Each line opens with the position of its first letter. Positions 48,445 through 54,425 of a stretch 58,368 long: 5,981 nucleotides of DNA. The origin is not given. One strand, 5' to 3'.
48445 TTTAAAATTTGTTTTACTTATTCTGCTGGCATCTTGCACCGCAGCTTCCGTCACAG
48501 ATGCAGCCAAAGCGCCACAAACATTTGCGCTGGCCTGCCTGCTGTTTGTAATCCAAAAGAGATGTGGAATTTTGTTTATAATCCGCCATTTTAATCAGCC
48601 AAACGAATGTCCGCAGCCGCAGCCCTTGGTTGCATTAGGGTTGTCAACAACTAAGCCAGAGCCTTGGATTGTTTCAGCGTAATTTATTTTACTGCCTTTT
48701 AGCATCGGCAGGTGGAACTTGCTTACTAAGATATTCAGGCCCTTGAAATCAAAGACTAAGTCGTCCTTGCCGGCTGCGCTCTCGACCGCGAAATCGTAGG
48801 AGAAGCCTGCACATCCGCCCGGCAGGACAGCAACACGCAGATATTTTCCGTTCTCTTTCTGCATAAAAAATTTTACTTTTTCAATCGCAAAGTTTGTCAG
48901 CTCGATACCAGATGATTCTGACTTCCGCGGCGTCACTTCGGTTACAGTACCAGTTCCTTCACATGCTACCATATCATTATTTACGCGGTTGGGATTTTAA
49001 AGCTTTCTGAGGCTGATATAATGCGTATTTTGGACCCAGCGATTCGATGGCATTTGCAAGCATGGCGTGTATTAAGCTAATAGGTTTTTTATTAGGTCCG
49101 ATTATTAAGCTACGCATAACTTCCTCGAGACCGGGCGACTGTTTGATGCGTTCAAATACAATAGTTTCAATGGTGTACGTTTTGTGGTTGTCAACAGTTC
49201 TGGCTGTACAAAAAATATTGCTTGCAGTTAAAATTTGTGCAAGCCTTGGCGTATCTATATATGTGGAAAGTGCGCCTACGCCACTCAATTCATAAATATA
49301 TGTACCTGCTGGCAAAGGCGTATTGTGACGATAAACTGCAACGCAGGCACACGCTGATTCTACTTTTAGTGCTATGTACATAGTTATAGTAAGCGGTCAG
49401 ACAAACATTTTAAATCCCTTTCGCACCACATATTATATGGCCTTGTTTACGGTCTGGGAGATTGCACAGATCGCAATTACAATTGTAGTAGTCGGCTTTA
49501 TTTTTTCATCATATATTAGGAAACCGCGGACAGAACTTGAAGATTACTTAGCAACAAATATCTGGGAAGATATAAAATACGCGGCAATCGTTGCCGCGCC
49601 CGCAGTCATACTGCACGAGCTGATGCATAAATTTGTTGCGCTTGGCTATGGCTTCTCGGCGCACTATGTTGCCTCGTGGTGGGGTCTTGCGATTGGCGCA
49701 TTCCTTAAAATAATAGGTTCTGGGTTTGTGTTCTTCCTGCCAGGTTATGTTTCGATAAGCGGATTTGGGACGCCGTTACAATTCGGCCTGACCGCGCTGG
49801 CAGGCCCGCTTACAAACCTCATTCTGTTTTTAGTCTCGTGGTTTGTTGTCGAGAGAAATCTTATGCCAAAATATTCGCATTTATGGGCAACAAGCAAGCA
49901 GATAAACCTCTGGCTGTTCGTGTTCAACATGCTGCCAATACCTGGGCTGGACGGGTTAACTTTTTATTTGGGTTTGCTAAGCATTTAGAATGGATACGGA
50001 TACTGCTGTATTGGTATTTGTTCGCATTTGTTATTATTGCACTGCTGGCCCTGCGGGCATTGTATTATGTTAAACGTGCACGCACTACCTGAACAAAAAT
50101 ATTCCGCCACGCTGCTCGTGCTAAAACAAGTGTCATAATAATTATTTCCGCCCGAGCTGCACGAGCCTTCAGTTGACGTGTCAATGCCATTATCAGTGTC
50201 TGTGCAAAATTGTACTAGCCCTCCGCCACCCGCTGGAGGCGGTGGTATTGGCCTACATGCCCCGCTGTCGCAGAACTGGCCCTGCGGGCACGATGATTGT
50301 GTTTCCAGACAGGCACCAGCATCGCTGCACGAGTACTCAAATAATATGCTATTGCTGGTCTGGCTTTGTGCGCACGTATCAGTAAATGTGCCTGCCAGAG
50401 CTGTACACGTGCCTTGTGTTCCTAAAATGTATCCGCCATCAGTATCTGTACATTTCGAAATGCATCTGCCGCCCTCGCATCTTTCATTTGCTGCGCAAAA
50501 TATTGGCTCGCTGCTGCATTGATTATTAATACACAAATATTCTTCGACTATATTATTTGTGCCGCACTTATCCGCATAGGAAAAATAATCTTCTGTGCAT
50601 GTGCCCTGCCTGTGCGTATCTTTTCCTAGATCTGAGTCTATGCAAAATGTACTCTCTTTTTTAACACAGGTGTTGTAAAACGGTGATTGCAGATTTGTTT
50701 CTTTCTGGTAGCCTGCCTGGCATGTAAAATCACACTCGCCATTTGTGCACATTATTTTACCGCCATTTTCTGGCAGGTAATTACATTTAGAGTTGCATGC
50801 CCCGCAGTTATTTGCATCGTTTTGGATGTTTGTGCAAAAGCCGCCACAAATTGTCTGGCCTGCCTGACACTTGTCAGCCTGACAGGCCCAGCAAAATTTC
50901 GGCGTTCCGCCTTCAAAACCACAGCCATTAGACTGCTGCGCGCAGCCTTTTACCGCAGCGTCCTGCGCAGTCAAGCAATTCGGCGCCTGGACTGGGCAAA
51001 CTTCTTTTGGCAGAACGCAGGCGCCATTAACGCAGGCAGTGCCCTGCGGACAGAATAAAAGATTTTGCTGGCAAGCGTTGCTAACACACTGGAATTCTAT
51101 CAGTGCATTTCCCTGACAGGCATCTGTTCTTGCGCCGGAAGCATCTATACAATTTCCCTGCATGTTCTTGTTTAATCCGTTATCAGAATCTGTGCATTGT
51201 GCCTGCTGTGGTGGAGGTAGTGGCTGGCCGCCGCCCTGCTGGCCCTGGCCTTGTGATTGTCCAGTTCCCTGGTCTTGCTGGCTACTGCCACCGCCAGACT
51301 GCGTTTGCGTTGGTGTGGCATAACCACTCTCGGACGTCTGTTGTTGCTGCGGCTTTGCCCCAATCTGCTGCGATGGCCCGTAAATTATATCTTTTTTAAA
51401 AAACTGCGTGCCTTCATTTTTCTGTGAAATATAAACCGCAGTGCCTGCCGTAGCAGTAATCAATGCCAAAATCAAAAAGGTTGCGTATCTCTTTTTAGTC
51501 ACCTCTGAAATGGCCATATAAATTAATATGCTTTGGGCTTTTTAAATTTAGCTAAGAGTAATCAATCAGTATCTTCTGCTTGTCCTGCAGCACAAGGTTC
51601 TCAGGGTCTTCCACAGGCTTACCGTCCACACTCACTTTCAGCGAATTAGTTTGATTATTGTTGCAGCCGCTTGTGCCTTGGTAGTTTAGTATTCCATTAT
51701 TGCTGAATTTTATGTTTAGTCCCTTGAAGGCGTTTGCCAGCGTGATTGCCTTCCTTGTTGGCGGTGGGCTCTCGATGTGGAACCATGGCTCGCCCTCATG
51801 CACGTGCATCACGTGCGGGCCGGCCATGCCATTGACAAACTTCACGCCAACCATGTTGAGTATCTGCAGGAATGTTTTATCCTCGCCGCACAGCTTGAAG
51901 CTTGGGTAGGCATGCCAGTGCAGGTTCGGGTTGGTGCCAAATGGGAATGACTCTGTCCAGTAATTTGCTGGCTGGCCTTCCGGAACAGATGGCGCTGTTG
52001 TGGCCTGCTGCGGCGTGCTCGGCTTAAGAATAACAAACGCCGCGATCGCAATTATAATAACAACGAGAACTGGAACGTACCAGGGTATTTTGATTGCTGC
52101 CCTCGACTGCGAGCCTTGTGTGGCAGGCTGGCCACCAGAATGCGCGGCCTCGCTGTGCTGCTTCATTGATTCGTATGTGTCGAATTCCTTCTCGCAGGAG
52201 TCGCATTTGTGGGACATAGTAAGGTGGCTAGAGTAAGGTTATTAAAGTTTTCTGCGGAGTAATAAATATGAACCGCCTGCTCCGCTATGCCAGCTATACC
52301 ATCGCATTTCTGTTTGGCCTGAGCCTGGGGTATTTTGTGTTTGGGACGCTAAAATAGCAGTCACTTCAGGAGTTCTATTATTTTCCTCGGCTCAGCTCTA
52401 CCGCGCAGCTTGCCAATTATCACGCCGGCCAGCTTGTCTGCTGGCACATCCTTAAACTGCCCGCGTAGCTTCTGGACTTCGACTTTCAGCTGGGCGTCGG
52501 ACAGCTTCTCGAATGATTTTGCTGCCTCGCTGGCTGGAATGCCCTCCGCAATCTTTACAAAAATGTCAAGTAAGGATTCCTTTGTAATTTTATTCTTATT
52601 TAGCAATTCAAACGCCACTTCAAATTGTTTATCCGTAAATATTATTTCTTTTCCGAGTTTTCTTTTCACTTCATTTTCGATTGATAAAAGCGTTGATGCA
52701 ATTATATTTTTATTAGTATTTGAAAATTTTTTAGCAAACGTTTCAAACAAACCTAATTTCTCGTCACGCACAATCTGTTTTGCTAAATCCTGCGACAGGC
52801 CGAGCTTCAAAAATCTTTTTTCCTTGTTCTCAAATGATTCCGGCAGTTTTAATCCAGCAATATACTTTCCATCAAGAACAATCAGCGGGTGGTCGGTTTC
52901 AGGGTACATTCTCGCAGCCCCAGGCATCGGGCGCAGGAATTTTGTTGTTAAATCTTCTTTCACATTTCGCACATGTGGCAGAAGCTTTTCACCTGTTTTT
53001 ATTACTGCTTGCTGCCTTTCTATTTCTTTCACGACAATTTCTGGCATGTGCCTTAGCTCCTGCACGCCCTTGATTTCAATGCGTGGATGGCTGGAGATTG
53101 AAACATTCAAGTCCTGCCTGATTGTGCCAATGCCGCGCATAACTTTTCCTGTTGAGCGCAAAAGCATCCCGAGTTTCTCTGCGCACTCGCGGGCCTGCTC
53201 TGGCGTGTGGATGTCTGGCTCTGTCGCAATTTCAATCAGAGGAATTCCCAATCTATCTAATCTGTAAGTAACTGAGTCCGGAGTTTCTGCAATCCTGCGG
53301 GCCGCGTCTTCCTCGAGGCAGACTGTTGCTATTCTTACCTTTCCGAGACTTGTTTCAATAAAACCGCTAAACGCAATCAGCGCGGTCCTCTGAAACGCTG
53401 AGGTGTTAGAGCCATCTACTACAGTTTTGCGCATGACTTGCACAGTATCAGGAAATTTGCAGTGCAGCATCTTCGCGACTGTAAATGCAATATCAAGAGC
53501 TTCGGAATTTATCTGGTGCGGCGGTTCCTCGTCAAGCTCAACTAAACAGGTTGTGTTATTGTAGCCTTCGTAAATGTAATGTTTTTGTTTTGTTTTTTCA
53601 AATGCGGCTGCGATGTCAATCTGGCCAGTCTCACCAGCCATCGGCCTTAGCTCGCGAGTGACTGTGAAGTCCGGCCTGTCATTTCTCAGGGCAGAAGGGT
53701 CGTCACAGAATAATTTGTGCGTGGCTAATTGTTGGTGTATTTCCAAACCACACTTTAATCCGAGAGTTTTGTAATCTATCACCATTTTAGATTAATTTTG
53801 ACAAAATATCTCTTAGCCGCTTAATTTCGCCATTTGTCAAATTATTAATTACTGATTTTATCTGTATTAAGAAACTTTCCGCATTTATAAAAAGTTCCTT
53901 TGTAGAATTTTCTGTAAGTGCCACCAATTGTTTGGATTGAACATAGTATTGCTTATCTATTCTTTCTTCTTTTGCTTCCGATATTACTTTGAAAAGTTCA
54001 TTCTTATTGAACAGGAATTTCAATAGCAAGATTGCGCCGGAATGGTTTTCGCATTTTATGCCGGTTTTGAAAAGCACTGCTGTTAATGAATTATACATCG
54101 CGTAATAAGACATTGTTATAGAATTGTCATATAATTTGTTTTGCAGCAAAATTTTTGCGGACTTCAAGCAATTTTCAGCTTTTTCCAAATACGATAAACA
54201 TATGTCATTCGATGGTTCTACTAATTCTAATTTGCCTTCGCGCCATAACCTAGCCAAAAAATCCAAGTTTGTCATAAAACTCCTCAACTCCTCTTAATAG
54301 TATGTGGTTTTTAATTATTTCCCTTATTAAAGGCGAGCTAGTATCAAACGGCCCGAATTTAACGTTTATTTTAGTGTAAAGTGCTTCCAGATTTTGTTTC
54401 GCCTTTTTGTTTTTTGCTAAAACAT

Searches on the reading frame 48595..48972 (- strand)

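Call 60: search_protein_families(library=pfam, proteins=[window:48595-48972:-], max_evalue=0.01)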
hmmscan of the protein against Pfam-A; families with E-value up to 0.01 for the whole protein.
window:48595-48972:- (125 aa): 1 family
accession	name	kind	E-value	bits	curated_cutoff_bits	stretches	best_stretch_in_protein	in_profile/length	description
PF01521.26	Fe-S_biosyn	-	2.1e-16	60.6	26.3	1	23-121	3-109/110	Iron-sulphur cluster biosynthesis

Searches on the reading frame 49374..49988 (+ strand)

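Call 61: search_protein_families(library=pfam, proteins=[window:49374-49988:+], max_evalue=0.01)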
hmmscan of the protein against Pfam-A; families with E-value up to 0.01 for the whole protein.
window:49374-49988:+ (204 aa): 1 family
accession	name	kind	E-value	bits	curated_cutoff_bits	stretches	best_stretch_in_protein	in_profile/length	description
PF02163.28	Peptidase_M50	-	3.4e-07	30.3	27.2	2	168-201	160-193/221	Peptidase family M50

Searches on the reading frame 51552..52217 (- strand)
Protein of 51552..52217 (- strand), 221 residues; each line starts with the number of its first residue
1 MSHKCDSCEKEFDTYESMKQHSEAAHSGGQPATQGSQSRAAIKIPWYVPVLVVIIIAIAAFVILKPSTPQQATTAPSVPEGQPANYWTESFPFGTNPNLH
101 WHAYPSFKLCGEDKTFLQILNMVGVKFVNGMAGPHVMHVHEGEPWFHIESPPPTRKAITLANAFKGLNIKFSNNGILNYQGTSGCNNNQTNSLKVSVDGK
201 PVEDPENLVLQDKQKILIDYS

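Call 61: search_protein_families(library=pfam, proteins=[window:51552-52217:-], max_evalue=0.01)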
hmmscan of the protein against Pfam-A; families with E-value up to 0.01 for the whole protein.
window:51552-52217:- (221 aa): 2 families
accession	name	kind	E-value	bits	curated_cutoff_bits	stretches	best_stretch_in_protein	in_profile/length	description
PF13912.12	zf-C2H2_6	-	0.002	18.5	25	1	3-26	2-24/27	C2H2-type zinc finger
PF13894.12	zf-C2H2_4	-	0.0037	18.3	27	1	3-26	1-24/24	C2H2-type zinc finger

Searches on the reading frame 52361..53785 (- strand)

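Call 61: search_protein_families(library=pfam, proteins=[window:52361-53785:-], max_evalue=0.01)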
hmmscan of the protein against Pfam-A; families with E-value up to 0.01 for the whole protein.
window:52361-53785:- (474 aa): 2 families
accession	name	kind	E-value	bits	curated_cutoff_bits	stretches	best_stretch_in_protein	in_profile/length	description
PF02934.20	GatB_N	-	1.1e-54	186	23.4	1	11-309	2-276/277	GatB/GatE catalytic domain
PF02637.23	GatB_Yqey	-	0.0073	16.6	27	0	346-474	2-145/148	GatB domain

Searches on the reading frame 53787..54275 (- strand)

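Call 61: search_protein_families(library=pfam, proteins=[window:53787-54275:-], max_evalue=0.01)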
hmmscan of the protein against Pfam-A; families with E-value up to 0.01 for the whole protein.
window:53787-54275:- (162 aa): 1 family
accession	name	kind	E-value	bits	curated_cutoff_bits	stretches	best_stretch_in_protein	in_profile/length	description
PF05168.19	HEPN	-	2.2e-13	50.8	22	1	29-136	4-111/117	HEPN domain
